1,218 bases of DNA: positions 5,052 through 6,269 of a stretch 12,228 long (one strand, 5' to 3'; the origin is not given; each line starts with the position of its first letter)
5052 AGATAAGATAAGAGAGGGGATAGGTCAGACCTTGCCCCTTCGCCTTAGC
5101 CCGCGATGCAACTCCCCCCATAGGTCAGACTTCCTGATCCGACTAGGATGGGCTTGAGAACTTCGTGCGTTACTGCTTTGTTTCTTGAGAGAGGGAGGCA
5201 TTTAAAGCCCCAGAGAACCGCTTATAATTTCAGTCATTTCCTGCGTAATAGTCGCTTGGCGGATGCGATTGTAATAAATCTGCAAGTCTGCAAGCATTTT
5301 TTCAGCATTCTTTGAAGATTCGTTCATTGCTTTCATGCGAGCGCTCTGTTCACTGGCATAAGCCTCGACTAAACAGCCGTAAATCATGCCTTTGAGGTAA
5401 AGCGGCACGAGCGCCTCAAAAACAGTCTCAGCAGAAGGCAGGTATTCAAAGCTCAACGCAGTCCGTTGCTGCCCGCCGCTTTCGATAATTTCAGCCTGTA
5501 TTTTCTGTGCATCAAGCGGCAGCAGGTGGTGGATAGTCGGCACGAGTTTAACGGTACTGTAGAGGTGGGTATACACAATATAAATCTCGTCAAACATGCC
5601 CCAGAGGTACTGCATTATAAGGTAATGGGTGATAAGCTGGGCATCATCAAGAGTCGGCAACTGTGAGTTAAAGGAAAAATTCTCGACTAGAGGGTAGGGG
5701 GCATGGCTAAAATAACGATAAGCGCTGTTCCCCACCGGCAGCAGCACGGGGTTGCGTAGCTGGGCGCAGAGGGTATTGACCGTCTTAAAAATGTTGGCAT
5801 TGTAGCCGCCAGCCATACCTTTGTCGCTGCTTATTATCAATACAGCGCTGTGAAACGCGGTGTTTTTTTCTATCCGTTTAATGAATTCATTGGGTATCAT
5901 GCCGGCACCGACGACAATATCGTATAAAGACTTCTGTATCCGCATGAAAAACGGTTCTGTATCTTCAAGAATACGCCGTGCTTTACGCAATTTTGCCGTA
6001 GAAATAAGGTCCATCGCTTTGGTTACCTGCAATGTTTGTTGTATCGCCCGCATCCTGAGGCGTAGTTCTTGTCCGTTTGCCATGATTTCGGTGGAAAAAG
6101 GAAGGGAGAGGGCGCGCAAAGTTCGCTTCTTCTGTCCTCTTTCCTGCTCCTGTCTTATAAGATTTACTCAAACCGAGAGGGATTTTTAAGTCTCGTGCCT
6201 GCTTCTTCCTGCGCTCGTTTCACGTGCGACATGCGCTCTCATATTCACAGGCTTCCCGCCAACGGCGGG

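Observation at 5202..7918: Orphan F1-ATPase alpha-gamma gene pair without delta/b upstream or beta/epsilon downstream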

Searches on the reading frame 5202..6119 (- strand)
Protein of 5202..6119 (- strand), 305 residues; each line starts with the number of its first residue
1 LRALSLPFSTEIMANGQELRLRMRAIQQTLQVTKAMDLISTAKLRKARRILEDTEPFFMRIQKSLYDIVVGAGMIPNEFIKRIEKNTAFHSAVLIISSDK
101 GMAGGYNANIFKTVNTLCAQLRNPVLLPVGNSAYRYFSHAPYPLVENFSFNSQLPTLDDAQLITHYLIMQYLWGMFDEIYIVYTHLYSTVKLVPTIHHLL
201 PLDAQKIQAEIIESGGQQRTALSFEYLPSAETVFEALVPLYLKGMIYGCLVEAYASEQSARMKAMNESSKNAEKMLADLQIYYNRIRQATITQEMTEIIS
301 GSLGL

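Call 4: search_protein_families(library=pfam, proteins=[window:5202-6119:-], max_evalue=0.01)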
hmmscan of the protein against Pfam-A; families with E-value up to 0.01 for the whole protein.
window:5202-6119:- (305 aa): 1 family
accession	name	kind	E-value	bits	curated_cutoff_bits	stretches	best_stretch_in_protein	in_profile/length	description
PF00231.24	ATP-synt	-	3.6e-78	263.6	39.9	1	17-302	3-282/285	ATP synthase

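Call 8: search_protein_families(library=ncbifam, proteins=[window:5202-6083:-], max_evalue=0.01)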
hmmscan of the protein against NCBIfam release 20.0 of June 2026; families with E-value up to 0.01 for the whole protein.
window:5202-6083:- (293 aa): 14 families
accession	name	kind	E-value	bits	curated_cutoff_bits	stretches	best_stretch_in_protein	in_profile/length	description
TIGR01146.1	ATPsyn_F1gamma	equivalog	2.1e-72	244.3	194.45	1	1-290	1-283/286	ATP synthase F1 subunit gamma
NF004145.0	PRK05621.1-2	equivalog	5.2e-70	236.3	317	1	1-290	1-299/306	F0F1 ATP synthase subunit gamma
NF004144.0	PRK05621.1-1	equivalog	2e-54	185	372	1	1-290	1-284/287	F0F1 ATP synthase subunit gamma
NF010709.0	PRK14111.1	equivalog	2e-53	181.8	425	1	1-290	1-285/290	F0F1 ATP synthase subunit gamma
NF004147.0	PRK05621.2-1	equivalog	2.7e-53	181.7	382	1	5-290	6-289/293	F0F1 ATP synthase subunit gamma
NF004146.0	PRK05621.1-4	equivalog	8.2e-50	169.9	342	1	1-290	1-293/296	F0F1 ATP synthase subunit gamma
NF009960.0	PRK13427.1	equivalog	5.9e-48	163.8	432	1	1-290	1-285/289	F0F1 ATP synthase subunit gamma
NF009959.0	PRK13426.1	equivalog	3.5e-44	151.5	394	1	1-291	1-289/291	F0F1 ATP synthase subunit gamma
NF009957.0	PRK13424.1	equivalog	1.6e-43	149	436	1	1-290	1-286/291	F0F1 ATP synthase subunit gamma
NF009958.0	PRK13425.1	equivalog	8.2e-43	146.9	501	1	1-290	1-287/292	F0F1 ATP synthase subunit gamma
NF010708.0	PRK14110.1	equivalog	3.9e-39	134.8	445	1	6-288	8-285/291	F0F1 ATP synthase subunit gamma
NF009956.0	PRK13422.1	equivalog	5.7e-31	108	582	1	1-290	1-295/298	F0F1 ATP synthase subunit gamma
TIGR03323.1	alt_F1F0_F1_gam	exception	4.6e-23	82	282.35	1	45-289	39-281/285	alternate F1F0 ATPase, F1 subunit gamma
NF045933.1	MSC_0622_gamma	exception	0.00076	19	95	1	110-278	119-283/296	MSC_0622 family F1-like ATPase gamma subunit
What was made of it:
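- On F1 gamma subunit (TIGR01146 / PF00231): 244.3 bits against 194.45 (call 8).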

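Call 25: find_related_loci(query=window:5202-6083:-, collection=genome_contigs, flank=10000)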
Query window:5202-6083:- (293 aa) in genome_contigs; peptide patterns used: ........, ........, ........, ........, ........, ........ (x = any residue, [..] = any of these).
79 stretches matched a pattern; 3 encode a relative of the query (tblastn E <= 1e-3); 3 distinct loci.
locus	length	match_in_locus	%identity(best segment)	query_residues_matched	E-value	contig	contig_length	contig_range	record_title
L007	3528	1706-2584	83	1-293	0e+0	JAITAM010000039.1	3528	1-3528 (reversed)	MAG: Spirochaetaceae bacterium isolate Ncb351_bin45 k119_3247177, whole genome shotgun sequence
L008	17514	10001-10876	62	1-290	2e-126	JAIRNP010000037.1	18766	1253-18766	MAG: Treponema sp. isolate Cd354_bin38 k119_2265350, whole genome shotgun sequence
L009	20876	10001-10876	59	1-293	1e-118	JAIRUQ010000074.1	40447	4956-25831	MAG: Treponema sp. isolate Cyl330_bin39 k119_1178450, whole genome shotgun sequence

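Call 35: find_homologous_proteins(query=window:5202-6083:-)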
Query window:5202-6083:- (293 aa): 1767 proteins with E <= 0.001 among 2472 candidates; the best 120 are listed.
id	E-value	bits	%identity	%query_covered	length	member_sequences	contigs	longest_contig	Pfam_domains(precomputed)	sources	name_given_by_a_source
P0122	1.8e-188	642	100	100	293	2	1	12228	PF00231.25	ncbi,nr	ncbi:MAG: ATP synthase F1 subunit gamma [Spirochaetaceae bacterium]|nr:ATP synthase F1 subunit gamma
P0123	8.1e-155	532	83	97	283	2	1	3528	PF00231.25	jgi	jgi:F-type H+-transporting ATPase subunit gamma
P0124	6.7e-139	480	72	100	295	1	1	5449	PF00231.25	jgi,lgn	jgi:F-type H+-transporting ATPase subunit gamma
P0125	3.0e-127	442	66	100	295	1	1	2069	PF00231.25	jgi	jgi:F-type H+-transporting ATPase subunit gamma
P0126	3.0e-127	442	67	100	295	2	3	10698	PF00231.25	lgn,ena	-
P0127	4.9e-125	434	65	100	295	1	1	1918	PF00231.25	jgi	jgi:F-type H+-transporting ATPase subunit gamma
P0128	1.7e-124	433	66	99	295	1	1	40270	PF00231.25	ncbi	ncbi:F-type H+-transporting ATPase subunit gamma [Hollandina sp. SP2]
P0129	7.5e-124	430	65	100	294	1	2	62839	PF00231.25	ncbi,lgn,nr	ncbi:ATP synthase gamma chain [Spirochaetia bacterium]|nr:ATP synthase gamma chain [Spirochaetia bac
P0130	2.2e-123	429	64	99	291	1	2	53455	PF00231.25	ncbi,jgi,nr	ncbi:MAG: ATP synthase F1 subunit gamma [Treponema sp.]|jgi:F-type H+-transporting ATPase subunit ga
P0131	1.2e-122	427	65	99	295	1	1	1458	PF00231.25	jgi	jgi:F-type H+-transporting ATPase subunit gamma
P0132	1.3e-122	426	65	100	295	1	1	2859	PF00231.25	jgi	jgi:F-type H+-transporting ATPase subunit gamma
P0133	1.3e-122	426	64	100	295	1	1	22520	PF00231.25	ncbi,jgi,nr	ncbi:MAG: ATP synthase F1 subunit gamma [Treponema sp.]|jgi:F-type H+-transporting ATPase subunit ga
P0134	1.5e-122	426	64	99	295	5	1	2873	PF00231.25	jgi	jgi:F-type H+-transporting ATPase subunit gamma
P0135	2.0e-122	426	67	99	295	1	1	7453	PF00231.25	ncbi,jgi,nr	ncbi:MAG: ATP synthase F1 subunit gamma [Treponema sp.]|jgi:F-type H+-transporting ATPase subunit ga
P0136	2.2e-122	426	65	100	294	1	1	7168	PF00231.25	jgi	jgi:F-type H+-transporting ATPase subunit gamma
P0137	2.4e-122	426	65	100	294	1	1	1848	PF00231.25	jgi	-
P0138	5.7e-122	424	63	99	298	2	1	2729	PF00231.25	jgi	-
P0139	7.8e-122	424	64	99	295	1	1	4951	PF00231.25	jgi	jgi:F-type H+-transporting ATPase subunit gamma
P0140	1.0e-121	423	65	100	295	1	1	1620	PF00231.25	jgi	jgi:F-type H+-transporting ATPase subunit gamma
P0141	1.1e-121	423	66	100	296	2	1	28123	PF00231.25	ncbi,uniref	ncbi:ATP synthase F1 subunit gamma [Treponema sp. TIM-1]|uniref:ATP synthase F1 subunit gamma n=1 Ta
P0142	2.2e-121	422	63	100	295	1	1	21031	PF00231.25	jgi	jgi:F-type H+-transporting ATPase subunit gamma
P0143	2.9e-121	422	67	97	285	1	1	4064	PF00231.25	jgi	jgi:F-type H+-transporting ATPase subunit gamma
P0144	3.1e-121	422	64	100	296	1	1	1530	PF00231.25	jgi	jgi:F-type H+-transporting ATPase subunit gamma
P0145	3.1e-121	422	64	100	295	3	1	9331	PF00231.25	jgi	jgi:F-type H+-transporting ATPase subunit gamma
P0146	3.2e-121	422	63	100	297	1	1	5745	PF00231.25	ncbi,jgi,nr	ncbi:MAG: ATP synthase F1 subunit gamma [Treponema sp.]|jgi:F-type H+-transporting ATPase subunit ga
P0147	3.3e-121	422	63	100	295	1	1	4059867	PF00231.25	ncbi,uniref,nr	ncbi:ATP synthase F1, gamma subunit [Treponema primitia ZAS-2]|uniref:ATP synthase gamma chain n=1 T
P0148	4.5e-121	421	63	99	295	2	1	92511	PF00231.25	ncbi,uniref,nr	ncbi:ATP synthase F1 subunit gamma [Treponema primitia]|uniref:ATP synthase F1 subunit gamma n=1 Tax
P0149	6.3e-121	421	64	100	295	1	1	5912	PF00231.25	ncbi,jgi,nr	ncbi:MAG: ATP synthase F1 subunit gamma [Treponema sp.]|jgi:F-type H+-transporting ATPase subunit ga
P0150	8.3e-121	421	63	100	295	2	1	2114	PF00231.25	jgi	jgi:F-type H+-transporting ATPase subunit gamma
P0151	1.0e-120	420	65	97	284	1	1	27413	PF00231.25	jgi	jgi:F-type H+-transporting ATPase subunit gamma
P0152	1.0e-120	420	61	100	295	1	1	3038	PF00231.25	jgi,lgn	jgi:F-type H+-transporting ATPase subunit gamma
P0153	1.5e-120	420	64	100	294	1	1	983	PF00231.25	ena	-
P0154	1.5e-120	420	65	97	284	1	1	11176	PF00231.25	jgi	jgi:F-type H+-transporting ATPase subunit gamma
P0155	2.0e-120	419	66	97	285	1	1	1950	PF00231.25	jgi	jgi:F-type H+-transporting ATPase subunit gamma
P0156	2.2e-120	419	65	100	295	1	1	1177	PF00231.25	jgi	jgi:F-type H+-transporting ATPase subunit gamma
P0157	2.4e-120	419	65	97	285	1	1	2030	PF00231.25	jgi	jgi:F-type H+-transporting ATPase subunit gamma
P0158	2.7e-120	419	65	97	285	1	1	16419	PF00231.25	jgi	jgi:F-type H+-transporting ATPase subunit gamma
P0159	4.0e-120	418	62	100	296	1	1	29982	PF00231.25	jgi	jgi:F-type H+-transporting ATPase subunit gamma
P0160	4.7e-120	418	66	97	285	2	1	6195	PF00231.25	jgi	jgi:F-type H+-transporting ATPase subunit gamma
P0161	4.9e-120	418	63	100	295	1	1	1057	PF00231.25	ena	-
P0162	5.0e-120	418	65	100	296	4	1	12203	PF00231.25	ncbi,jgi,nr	ncbi:MAG: ATP synthase F1 subunit gamma [Spirochaetaceae bacterium]|jgi:F-type H+-transporting ATPas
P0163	5.6e-120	418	63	99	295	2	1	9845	PF00231.25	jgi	jgi:F-type H+-transporting ATPase subunit gamma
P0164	5.7e-120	418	65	97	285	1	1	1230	PF00231.25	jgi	jgi:F-type H+-transporting ATPase subunit gamma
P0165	7.7e-120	417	65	96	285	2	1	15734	PF00231.25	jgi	jgi:F-type H+-transporting ATPase subunit gamma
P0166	9.5e-120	417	64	100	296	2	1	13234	PF00231.25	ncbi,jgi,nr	ncbi:MAG: ATP synthase F1 subunit gamma [Spirochaetaceae bacterium]|jgi:F-type H+-transporting ATPas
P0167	1.3e-119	417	63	100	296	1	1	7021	PF00231.25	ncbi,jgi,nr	ncbi:MAG: ATP synthase F1 subunit gamma [Spirochaetaceae bacterium]|jgi:F-type H+-transporting ATPas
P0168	1.4e-119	417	62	100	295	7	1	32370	PF00231.25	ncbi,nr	ncbi:MAG: ATP synthase F1 subunit gamma [Treponema sp.]|nr:ATP synthase F1 subunit gamma [Treponema 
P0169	1.5e-119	416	64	100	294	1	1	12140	PF00231.25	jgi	jgi:F-type H+-transporting ATPase subunit gamma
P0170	1.5e-119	416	64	99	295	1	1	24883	PF00231.25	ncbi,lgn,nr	ncbi:MAG: ATP synthase F1 subunit gamma [Treponema sp.]|nr:ATP synthase F1 subunit gamma [Treponema 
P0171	1.7e-119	416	62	100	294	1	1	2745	PF00231.25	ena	-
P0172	2.2e-119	416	63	100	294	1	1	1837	PF00231.25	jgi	jgi:F-type H+-transporting ATPase subunit gamma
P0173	2.4e-119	416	62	100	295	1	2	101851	PF00231.25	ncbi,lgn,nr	ncbi:ATP synthase gamma chain [Spirochaetia bacterium]|nr:ATP synthase gamma chain [Spirochaetia bac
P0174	3.3e-119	415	63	100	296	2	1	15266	PF00231.25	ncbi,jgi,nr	ncbi:MAG: ATP synthase F1 subunit gamma [Treponema sp.]|jgi:F-type H+-transporting ATPase subunit ga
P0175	3.6e-119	415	64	100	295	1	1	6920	PF00231.25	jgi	jgi:F-type H+-transporting ATPase subunit gamma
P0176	5.9e-119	414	63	100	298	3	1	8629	PF00231.25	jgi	jgi:F-type H+-transporting ATPase subunit gamma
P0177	6.3e-119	414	63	100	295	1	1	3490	PF00231.25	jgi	jgi:F-type H+-transporting ATPase subunit gamma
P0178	6.9e-119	414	64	97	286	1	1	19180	PF00231.25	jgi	jgi:F-type H+-transporting ATPase subunit gamma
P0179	7.4e-119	414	63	100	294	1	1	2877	PF00231.25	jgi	jgi:F-type H+-transporting ATPase subunit gamma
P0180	7.5e-119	414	62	99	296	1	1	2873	PF00231.25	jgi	-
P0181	9.6e-119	414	62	100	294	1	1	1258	PF00231.25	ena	-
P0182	1.1e-118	414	62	100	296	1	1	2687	PF00231.25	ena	-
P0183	1.1e-118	414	65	97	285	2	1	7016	PF00231.25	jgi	jgi:F-type H+-transporting ATPase subunit gamma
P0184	1.2e-118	413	63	100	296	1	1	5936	PF00231.25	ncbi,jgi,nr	ncbi:MAG: ATP synthase F1 subunit gamma [Spirochaetaceae bacterium]|jgi:F-type H+-transporting ATPas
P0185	1.6e-118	413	62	100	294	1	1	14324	PF00231.25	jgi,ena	-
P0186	1.7e-118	413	61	100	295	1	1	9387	PF00231.25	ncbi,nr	ncbi:MAG: ATP synthase F1 subunit gamma [Treponema sp.]|nr:ATP synthase F1 subunit gamma [Treponema 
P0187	1.8e-118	413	65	96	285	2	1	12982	PF00231.25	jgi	jgi:F-type H+-transporting ATPase subunit gamma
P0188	2.2e-118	413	63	100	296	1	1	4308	PF00231.25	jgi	jgi:F-type H+-transporting ATPase subunit gamma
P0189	2.4e-118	412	62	100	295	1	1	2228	PF00231.25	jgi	jgi:F-type H+-transporting ATPase subunit gamma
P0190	2.5e-118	412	61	100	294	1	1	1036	PF00231.25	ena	-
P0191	3.0e-118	412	61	100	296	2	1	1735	PF00231.25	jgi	jgi:F-type H+-transporting ATPase subunit gamma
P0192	3.6e-118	412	63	100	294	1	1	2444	PF00231.25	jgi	jgi:F-type H+-transporting ATPase subunit gamma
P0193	3.6e-118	412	64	96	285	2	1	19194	PF00231.25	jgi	jgi:F-type H+-transporting ATPase subunit gamma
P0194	3.8e-118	412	63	100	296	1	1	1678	PF00231.25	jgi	jgi:F-type H+-transporting ATPase subunit gamma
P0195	5.2e-118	411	64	96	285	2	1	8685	PF00231.25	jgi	jgi:F-type H+-transporting ATPase subunit gamma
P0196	5.9e-118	411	63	100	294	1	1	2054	PF00231.25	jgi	-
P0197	6.4e-118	411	63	100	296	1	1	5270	PF00231.25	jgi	jgi:F-type H+-transporting ATPase subunit gamma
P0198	6.5e-118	411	62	99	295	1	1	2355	PF00231.25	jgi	jgi:F-type H+-transporting ATPase subunit gamma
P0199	6.5e-118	411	62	100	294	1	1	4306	PF00231.25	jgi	jgi:F-type H+-transporting ATPase subunit gamma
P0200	8.0e-118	411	63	100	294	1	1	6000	PF00231.25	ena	-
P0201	1.1e-117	410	63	99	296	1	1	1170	PF00231.25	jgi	jgi:F-type H+-transporting ATPase subunit gamma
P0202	1.2e-117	410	62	100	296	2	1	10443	PF00231.25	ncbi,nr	ncbi:ATP synthase gamma chain [Spirochaetia bacterium]|nr:ATP synthase gamma chain [Spirochaetia bac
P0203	1.3e-117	410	62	99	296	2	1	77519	PF00231.25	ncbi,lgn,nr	ncbi:ATP synthase gamma chain [Spirochaetia bacterium]|nr:ATP synthase gamma chain [Spirochaetia bac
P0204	1.8e-117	410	62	100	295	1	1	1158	PF00231.25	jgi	jgi:F-type H+-transporting ATPase subunit gamma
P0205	2.5e-117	409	62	100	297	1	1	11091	PF00231.25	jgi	jgi:F-type H+-transporting ATPase subunit gamma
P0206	2.8e-117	409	63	100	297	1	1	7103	PF00231.25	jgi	jgi:F-type H+-transporting ATPase subunit gamma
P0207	3.0e-117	409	63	100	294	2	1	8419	PF00231.25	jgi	jgi:F-type H+-transporting ATPase subunit gamma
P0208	3.6e-117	409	62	100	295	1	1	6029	PF00231.25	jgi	jgi:F-type H+-transporting ATPase subunit gamma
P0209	3.8e-117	408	63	97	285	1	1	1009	PF00231.25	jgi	jgi:F-type H+-transporting ATPase subunit gamma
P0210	4.1e-117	408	63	99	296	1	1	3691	PF00231.25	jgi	jgi:F-type H+-transporting ATPase subunit gamma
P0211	6.4e-117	408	61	100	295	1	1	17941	PF00231.25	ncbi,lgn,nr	ncbi:ATP synthase gamma chain [Spirochaetia bacterium]|nr:ATP synthase gamma chain [Spirochaetia bac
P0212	6.4e-117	408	61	100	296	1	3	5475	PF00231.25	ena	-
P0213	6.8e-117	408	63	97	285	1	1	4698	PF00231.25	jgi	jgi:F-type H+-transporting ATPase subunit gamma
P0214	8.0e-117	407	61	100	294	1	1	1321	PF00231.25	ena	-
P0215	8.1e-117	407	63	100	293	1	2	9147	PF00231.25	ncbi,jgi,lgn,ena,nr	ncbi:MAG: ATP synthase F1 subunit gamma [Treponema sp.]|nr:ATP synthase F1 subunit gamma [Treponema 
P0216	8.1e-117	407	61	100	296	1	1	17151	PF00231.25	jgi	jgi:F-type H+-transporting ATPase subunit gamma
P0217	8.4e-117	407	61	100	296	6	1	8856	PF00231.25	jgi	-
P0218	8.5e-117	407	61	100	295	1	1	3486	PF00231.25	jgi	jgi:F-type H+-transporting ATPase subunit gamma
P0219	9.7e-117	407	60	100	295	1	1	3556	PF00231.25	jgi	jgi:F-type H+-transporting ATPase subunit gamma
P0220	1.2e-116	407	64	99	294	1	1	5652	PF00231.25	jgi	-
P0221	1.4e-116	407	61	100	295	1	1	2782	PF00231.25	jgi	jgi:F-type H+-transporting ATPase subunit gamma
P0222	1.7e-116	406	62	99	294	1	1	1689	PF00231.25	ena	-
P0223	1.7e-116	406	64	96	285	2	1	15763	PF00231.25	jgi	jgi:F-type H+-transporting ATPase subunit gamma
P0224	1.9e-116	406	60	100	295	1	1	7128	PF00231.25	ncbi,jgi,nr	ncbi:MAG: ATP synthase F1 subunit gamma [Treponema sp.]|jgi:F-type H+-transporting ATPase subunit ga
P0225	2.0e-116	406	63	100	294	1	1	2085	PF00231.25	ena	-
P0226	2.3e-116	406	63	97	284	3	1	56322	PF00231.25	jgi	jgi:F-type H+-transporting ATPase subunit gamma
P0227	2.3e-116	406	60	100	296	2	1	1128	PF00231.25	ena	-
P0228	2.4e-116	406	62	100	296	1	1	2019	PF00231.25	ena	-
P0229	2.4e-116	406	64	96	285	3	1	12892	PF00231.25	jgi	jgi:F-type H+-transporting ATPase subunit gamma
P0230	2.5e-116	406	62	100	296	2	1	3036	PF00231.25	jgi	jgi:F-type H+-transporting ATPase subunit gamma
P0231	2.5e-116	406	61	100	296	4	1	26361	PF00231.25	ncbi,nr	ncbi:MAG: ATP synthase F1 subunit gamma [Treponema sp.]|nr:ATP synthase F1 subunit gamma [Treponema 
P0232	2.9e-116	406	65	97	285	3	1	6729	PF00231.25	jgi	jgi:F-type H+-transporting ATPase subunit gamma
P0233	2.9e-116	406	63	100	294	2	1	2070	PF00231.25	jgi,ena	-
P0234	3.3e-116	405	61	100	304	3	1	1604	PF00231.25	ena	-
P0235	3.9e-116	405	61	100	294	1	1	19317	PF00231.25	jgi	jgi:F-type H+-transporting ATPase subunit gamma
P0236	3.9e-116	405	60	100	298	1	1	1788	PF00231.25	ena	-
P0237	4.0e-116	405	63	100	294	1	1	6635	PF00231.25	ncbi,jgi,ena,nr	ncbi:MAG: ATP synthase F1 subunit gamma [Treponema sp.]|nr:ATP synthase F1 subunit gamma [Treponema 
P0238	4.3e-116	405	61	99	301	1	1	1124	PF00231.25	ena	-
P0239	4.6e-116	405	62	100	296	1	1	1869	PF00231.25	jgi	jgi:F-type H+-transporting ATPase subunit gamma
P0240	4.7e-116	405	64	97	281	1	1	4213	PF00231.25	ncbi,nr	ncbi:MAG: ATP synthase F1 subunit gamma, partial [Treponema sp.]|nr:ATP synthase F1 subunit gamma [T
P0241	6.4e-116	404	63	100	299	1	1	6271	PF00231.25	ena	-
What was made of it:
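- The clade is tiny, with only three sequences among 5.8 billion proteins (call 35).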

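Call 36: find_encoding_contigs(protein=P0122, flank=10000, max_places=3)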
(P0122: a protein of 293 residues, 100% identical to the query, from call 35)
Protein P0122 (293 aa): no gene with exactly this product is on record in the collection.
